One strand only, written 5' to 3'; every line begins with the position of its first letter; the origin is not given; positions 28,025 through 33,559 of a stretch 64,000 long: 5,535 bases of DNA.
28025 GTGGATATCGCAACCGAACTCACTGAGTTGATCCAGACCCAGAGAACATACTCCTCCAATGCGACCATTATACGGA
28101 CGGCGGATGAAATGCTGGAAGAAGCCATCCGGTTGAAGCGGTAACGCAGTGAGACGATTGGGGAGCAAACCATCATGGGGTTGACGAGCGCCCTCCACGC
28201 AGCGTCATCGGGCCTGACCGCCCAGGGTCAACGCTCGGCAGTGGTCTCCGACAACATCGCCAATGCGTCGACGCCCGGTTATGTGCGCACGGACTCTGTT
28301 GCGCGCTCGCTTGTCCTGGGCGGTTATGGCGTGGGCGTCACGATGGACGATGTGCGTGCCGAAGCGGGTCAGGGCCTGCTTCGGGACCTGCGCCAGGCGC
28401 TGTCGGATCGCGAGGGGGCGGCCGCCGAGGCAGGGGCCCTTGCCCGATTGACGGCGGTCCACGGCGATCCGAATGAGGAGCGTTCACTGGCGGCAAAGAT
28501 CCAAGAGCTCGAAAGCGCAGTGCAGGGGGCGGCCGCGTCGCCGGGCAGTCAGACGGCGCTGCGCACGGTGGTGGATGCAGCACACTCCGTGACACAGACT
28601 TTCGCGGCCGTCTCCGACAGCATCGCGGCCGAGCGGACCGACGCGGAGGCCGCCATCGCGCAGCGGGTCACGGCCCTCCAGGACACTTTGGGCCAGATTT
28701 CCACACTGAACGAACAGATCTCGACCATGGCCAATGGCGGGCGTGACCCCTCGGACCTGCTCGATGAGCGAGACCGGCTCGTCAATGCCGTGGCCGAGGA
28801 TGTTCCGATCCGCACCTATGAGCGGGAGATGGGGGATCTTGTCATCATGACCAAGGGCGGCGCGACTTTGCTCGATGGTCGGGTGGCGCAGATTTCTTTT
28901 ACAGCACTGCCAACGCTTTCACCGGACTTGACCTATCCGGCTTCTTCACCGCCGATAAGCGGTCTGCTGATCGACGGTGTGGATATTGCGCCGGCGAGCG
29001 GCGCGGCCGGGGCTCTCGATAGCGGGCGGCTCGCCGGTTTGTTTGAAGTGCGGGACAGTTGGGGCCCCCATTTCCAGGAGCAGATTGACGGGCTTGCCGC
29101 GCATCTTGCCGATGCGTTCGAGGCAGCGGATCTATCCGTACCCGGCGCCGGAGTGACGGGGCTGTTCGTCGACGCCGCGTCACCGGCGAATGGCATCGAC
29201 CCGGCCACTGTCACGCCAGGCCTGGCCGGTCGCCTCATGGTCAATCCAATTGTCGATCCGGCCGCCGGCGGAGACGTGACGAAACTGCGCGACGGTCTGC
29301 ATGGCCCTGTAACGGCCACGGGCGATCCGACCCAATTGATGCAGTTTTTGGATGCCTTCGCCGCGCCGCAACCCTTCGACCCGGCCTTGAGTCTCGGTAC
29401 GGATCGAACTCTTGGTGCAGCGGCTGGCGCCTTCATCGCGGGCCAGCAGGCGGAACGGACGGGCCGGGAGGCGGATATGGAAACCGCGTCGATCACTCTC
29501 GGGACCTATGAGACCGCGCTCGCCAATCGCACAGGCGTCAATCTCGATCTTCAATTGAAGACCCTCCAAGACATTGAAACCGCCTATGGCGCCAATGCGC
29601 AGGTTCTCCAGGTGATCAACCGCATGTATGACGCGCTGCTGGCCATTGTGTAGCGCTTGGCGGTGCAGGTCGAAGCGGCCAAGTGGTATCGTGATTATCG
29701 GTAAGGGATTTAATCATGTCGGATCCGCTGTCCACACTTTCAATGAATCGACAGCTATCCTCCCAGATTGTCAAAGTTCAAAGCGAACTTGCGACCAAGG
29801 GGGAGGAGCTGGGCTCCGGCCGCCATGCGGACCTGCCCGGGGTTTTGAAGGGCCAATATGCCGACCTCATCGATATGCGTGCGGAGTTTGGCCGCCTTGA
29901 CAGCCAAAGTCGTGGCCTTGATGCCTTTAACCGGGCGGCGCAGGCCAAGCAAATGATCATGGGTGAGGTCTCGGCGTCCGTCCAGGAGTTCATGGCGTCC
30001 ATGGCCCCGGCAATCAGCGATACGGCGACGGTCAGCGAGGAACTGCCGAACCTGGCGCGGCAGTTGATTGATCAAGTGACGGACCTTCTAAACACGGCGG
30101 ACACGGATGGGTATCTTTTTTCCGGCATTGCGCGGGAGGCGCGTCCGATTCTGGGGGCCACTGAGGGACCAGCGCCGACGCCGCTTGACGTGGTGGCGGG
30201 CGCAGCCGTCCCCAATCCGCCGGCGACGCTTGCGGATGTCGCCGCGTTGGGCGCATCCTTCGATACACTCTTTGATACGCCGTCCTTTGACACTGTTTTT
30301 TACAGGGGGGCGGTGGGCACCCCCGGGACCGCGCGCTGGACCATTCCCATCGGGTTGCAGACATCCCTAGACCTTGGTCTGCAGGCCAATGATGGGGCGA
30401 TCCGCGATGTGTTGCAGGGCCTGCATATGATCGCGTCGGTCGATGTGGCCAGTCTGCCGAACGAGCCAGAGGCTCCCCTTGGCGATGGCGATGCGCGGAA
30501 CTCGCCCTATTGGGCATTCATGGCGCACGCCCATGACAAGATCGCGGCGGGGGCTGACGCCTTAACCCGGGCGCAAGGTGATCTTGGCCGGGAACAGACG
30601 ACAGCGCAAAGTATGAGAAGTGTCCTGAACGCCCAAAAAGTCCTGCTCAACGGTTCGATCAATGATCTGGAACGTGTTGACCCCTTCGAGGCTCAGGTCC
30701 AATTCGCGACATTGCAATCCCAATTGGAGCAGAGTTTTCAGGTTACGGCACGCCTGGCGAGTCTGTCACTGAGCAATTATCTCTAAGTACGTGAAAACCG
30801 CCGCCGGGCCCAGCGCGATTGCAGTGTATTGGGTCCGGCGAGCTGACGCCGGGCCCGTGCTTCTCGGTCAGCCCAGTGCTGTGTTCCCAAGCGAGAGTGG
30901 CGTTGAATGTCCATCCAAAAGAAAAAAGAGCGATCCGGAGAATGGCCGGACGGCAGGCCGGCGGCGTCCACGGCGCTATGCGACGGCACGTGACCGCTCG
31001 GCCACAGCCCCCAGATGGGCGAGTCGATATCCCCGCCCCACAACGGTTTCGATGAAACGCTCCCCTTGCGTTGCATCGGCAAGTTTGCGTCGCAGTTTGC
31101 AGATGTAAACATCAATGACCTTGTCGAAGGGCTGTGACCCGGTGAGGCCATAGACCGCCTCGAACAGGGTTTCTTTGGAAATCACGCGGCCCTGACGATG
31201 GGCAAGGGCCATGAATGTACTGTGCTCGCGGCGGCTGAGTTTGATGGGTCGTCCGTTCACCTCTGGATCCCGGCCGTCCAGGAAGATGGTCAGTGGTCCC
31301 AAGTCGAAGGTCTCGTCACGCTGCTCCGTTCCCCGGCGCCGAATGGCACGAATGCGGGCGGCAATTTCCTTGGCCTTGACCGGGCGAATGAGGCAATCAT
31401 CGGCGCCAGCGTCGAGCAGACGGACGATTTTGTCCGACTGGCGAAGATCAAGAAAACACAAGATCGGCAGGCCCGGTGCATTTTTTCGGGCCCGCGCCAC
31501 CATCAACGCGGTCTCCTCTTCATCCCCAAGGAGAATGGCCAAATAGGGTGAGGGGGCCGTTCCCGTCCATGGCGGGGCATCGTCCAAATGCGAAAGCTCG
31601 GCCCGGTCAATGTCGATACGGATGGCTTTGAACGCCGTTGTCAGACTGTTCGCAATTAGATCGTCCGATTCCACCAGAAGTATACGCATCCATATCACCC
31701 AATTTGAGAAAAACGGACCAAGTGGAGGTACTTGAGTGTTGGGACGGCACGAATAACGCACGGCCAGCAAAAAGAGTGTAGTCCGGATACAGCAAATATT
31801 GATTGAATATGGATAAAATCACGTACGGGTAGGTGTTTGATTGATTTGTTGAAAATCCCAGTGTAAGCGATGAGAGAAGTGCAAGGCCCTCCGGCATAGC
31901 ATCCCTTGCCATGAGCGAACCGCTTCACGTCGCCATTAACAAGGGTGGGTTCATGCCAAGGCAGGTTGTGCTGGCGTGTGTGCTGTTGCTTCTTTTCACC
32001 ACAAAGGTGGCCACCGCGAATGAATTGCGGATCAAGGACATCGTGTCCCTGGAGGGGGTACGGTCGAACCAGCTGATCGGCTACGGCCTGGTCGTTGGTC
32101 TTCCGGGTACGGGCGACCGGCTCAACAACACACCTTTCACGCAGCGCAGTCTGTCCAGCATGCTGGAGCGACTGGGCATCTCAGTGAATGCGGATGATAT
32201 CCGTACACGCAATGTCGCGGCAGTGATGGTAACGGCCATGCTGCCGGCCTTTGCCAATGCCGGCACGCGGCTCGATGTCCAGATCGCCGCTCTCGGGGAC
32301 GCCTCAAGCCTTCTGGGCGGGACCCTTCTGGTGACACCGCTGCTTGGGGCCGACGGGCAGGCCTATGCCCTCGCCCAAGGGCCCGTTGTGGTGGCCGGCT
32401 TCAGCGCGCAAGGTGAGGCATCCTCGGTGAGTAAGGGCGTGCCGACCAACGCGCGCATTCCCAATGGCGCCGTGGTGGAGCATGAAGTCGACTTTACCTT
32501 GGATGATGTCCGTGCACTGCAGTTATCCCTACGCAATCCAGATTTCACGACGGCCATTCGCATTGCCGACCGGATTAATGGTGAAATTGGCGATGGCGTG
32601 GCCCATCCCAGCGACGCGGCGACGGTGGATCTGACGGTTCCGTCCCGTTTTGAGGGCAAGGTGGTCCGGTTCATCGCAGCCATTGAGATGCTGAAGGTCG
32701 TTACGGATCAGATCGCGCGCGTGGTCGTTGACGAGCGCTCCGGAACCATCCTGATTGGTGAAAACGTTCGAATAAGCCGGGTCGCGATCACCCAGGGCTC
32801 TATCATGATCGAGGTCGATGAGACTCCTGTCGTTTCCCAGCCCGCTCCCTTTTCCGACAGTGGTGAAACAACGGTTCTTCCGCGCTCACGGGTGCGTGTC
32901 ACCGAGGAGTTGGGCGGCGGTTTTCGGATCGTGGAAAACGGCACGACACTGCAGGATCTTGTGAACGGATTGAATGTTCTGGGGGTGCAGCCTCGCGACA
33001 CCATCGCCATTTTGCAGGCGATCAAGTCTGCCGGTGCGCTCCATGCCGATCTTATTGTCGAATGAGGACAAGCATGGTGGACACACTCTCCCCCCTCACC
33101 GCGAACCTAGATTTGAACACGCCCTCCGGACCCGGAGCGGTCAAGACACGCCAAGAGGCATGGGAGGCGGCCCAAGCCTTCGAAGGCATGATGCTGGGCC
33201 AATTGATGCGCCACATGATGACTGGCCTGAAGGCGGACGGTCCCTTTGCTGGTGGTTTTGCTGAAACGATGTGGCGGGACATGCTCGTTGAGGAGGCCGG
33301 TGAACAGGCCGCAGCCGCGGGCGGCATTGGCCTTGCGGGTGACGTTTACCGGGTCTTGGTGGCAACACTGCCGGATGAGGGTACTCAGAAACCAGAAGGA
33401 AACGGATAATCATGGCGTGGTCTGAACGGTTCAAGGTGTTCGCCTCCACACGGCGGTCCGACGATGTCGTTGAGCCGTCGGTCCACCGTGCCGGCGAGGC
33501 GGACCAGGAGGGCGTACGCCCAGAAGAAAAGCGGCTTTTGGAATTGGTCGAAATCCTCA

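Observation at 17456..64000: Two distinct flagellar gene sets placed tail to tail in one 46-kb block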

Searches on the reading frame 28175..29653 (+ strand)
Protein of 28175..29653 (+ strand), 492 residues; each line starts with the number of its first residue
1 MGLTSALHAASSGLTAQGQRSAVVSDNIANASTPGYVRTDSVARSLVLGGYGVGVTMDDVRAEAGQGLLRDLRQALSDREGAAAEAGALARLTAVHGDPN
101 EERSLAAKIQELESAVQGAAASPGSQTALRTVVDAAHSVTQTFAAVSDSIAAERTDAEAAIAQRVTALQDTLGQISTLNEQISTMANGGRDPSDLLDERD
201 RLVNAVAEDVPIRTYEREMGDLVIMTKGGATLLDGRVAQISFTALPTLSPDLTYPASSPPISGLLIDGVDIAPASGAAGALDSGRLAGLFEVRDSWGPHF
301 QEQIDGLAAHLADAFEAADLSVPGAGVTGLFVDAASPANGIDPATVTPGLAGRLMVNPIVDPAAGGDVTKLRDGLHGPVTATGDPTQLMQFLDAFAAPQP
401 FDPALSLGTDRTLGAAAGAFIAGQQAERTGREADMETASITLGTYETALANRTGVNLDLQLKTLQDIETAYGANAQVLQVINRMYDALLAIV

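Call 6: search_protein_families(library=pfam, proteins=[window:28175-29653:+], max_evalue=0.01)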
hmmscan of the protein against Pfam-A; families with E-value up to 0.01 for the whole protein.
window:28175-29653:+ (492 aa): 3 families
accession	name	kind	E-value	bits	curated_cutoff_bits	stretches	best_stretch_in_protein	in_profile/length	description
PF22638.1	FlgK_D1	-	2.4e-34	119.4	28.6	1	101-317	11-216/233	Flagellar hook-associated protein FlgK helical domain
PF00460.25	Flg_bb_rod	-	6.9e-09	35.9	20.7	1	8-36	2-30/31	Flagella basal body rod protein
PF06429.18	Flg_bbr_C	-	0.0033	17.3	23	1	453-490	8-45/46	Flagellar basal body rod FlgEFG protein C-terminal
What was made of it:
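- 26831..30786 (+): flgE1 (26831-28144), flgK (28175-29653), flgL (29716-30786). Hook and hook-associated domains (call 6).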

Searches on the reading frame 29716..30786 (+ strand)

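Call 6: search_protein_families(library=pfam, proteins=[window:29716-30786:+], max_evalue=0.01)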
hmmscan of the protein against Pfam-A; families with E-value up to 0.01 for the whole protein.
window:29716-30786:+ (356 aa): 2 families
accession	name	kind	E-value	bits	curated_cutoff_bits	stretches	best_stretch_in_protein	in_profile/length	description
PF00700.27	Flagellin_C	-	2.4e-08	34.6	23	1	280-356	8-86/86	Bacterial flagellin C-terminal helical region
PF00669.25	Flagellin_N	-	6.5e-07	29.9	26.6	1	6-138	2-137/139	Bacterial flagellin N-terminal helical region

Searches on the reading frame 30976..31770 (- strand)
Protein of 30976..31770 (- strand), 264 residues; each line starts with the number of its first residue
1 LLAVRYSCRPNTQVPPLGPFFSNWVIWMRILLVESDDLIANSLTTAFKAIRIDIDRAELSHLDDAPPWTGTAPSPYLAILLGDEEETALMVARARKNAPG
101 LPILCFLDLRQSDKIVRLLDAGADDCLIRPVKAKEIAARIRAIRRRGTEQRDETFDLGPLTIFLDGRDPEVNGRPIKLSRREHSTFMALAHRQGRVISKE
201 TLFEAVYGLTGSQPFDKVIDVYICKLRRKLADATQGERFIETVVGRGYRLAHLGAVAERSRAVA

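Call 6: search_protein_families(library=pfam, proteins=[window:30976-31770:-], max_evalue=0.01)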
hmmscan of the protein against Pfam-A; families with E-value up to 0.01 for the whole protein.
window:30976-31770:- (264 aa): 2 families
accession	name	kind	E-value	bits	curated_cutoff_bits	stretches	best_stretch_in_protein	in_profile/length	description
PF00486.34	Trans_reg_C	-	1.5e-19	70.3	26.2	1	173-250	1-77/77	Transcriptional regulatory protein, C terminal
PF00072.30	Response_reg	-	0.0034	18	30.2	0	93-141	63-111/111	Response regulator receiver domain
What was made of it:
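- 30976..31689 (-): OmpR-family orphan regulator of the FtcR/Rem/LafR type. Trans_reg_C 70 bits; the receiver domain scores only 18 bits (call 6).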

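Call 23: search_protein_families(library=ncbifam, proteins=[window:30976-31770:-], max_evalue=0.01)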
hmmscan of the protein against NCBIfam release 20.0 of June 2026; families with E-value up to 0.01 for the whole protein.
window:30976-31770:- (264 aa): 41 families (the best 25 are shown)
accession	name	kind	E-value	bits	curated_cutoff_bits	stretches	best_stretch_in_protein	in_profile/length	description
NF045991.1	RespRegCtrARhodob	equivalog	2.5e-37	128.8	350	1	28-250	1-221/224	response regulator transcription factor CtrA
NF012023.0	PRK15479.1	equivalog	5.3e-26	91.5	337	1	28-252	1-219/224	transcriptional regulator TctD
NF008078.0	PRK10816.1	equivalog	1.5e-25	90.1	336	1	28-250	1-220/223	two-component system response regulator PhoP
NF007928.2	PRK10643.1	equivalog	1.7e-24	86.7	330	1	28-250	1-216/216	two-component system response regulator PmrA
NF041734.1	resp_reg_RppA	equivalog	3.2e-24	85.6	250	1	91-251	65-228/229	two-component system response regulator RppA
NF040689.1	MtrAB_MtrA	equivalog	5e-24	84.9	300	1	89-250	58-218/219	MtrAB system response regulator MtrA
NF045944.1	ResRegRpaBCyano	equivalog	1.7e-21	76.7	330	1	90-250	58-227/229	response regulator transcription factor RpaB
TIGR02154.1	PhoB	equivalog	1.7e-21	76.6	296.2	1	93-250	69-225/226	phosphate regulon transcriptional regulator PhoB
NF041733.1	resp_reg_CseB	equivalog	7.9e-21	74.5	350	1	29-251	2-227/228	two-component system response regulator CseB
TIGR01387.1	cztR_silR_copR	subfamily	2.5e-20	73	279.2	1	91-250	61-218/218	heavy metal response regulator transcription factor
NF008199.0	PRK10955.1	equivalog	5.1e-20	72.4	341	1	113-250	85-228/232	envelope stress response regulator transcription factor CpxR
NF007982.1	PRK10710.1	equivalog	1.4e-19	70.6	380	1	58-250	36-227/235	envelope stress response regulator BaeR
NF008296.0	PRK11083.1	equivalog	1.5e-19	70.3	273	1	29-251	5-226/228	two-component system response regulator CreB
NF053854.1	RespRegPhoBBctds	equivalog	3.3e-19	69.1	270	1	95-250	66-224/225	two-component system response regulator PhoB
NF033117.2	vanR_ACDEGLN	exception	5e-18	65.5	350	1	101-250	70-225/226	VanR-ABDEGLN family response regulator transcription factor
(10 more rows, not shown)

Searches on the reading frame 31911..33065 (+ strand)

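Call 6: search_protein_families(library=pfam, proteins=[window:31911-33065:+], max_evalue=0.01)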
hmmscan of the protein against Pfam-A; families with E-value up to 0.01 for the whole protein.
window:31911-33065:+ (384 aa): 1 family
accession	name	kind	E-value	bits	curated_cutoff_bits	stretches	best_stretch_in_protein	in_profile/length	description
PF02119.21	FlgI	-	2.5e-136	454.5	25.3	1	40-383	1-343/343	Flagellar P-ring protein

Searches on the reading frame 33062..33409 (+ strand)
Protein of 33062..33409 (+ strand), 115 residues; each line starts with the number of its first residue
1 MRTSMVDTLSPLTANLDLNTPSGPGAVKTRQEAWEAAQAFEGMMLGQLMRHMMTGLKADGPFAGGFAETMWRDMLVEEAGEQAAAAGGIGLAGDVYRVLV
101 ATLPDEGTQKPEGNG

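Call 6: search_protein_families(library=pfam, proteins=[window:33062-33409:+], max_evalue=0.01)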
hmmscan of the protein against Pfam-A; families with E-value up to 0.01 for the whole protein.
window:33062-33409:+ (115 aa): 1 family
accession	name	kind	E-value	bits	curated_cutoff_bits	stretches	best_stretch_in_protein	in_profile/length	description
PF10135.14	Rod-binding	-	1.7e-10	41.7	25.1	1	49-97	3-50/51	Rod binding protein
